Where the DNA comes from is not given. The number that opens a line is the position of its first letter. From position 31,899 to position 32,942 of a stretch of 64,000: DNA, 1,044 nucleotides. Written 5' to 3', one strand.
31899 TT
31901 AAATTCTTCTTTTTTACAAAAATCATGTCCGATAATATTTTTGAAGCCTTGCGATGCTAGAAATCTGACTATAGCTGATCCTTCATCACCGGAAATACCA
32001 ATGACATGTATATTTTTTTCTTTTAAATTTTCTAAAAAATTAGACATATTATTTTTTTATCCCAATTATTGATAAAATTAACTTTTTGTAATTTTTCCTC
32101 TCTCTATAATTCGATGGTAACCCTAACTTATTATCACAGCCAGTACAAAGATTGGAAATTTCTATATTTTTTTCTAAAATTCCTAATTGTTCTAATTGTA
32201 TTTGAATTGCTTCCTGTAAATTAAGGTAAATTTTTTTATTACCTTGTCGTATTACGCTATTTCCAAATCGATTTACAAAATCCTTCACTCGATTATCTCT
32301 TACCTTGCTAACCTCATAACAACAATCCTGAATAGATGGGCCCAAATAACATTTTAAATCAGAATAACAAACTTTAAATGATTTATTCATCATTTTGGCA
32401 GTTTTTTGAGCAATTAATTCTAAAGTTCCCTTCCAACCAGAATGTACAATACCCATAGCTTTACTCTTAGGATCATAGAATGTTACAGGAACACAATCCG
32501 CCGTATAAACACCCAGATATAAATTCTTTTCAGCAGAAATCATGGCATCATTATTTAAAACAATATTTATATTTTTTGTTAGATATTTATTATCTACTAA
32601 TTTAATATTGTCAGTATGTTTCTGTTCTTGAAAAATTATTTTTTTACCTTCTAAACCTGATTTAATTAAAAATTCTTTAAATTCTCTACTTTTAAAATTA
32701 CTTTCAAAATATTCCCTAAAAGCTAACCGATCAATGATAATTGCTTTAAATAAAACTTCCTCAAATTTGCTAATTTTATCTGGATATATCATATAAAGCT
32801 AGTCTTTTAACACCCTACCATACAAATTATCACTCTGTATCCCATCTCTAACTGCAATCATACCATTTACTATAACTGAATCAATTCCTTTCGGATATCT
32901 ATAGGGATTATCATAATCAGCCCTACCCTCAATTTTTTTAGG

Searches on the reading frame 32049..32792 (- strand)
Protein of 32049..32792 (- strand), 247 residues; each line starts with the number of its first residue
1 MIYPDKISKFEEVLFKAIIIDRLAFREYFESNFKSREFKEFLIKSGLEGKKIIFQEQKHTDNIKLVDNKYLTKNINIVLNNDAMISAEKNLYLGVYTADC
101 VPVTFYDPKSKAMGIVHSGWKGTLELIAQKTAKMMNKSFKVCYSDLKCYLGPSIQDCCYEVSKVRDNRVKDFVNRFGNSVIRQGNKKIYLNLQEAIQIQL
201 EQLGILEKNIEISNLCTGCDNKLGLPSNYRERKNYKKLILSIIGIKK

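Call 96: search_protein_families(library=pfam, proteins=[window:32049-32792:-], max_evalue=0.0001)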
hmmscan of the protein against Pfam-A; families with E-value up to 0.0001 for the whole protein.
window:32049-32792:- (247 aa): 1 family
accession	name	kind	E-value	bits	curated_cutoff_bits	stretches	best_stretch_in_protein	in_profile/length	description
PF02578.20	Cu-oxidase_4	-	2.1e-46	158.7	22.9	1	45-222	39-218/238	Multi-copper polyphenol oxidoreductase laccase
